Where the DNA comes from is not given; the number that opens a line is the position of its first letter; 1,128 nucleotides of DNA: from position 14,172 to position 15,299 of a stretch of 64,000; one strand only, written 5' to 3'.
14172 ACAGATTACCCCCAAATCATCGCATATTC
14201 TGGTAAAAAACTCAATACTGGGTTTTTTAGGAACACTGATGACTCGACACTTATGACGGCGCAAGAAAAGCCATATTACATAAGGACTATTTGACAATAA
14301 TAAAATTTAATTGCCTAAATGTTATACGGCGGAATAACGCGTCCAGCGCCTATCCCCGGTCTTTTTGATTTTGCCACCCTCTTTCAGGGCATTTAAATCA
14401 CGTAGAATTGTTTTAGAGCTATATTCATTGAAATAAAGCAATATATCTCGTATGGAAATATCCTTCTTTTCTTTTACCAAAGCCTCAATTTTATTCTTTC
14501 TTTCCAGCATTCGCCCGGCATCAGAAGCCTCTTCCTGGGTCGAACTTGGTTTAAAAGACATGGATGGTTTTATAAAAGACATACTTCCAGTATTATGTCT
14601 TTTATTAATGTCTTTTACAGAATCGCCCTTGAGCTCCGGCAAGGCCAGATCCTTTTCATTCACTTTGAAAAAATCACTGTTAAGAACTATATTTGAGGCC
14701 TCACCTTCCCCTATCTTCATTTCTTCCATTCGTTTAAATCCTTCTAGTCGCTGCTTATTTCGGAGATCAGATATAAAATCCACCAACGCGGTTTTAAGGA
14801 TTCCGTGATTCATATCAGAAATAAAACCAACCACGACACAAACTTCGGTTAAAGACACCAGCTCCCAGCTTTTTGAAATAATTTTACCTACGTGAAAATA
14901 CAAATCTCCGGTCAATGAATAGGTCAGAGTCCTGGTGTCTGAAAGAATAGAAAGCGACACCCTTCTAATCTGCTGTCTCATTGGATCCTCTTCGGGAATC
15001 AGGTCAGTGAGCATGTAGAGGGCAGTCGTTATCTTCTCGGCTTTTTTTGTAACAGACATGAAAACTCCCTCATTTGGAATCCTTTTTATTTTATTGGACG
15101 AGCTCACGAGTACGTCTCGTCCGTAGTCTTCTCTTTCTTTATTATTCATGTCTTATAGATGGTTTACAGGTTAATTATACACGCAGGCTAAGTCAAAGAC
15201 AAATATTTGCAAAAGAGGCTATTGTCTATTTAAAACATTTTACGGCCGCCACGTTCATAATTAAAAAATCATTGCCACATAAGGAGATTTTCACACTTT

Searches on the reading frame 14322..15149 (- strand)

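Call 72: search_protein_families(library=pfam, proteins=[window:14322-15149:-], max_evalue=0.001)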
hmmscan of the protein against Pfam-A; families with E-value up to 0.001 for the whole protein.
window:14322-15149:- (275 aa): 1 family
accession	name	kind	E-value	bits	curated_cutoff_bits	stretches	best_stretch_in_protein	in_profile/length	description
PF08220.18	HTH_DeoR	-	1.3e-05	25.3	21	1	217-264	1-47/57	DeoR-like helix-turn-helix domain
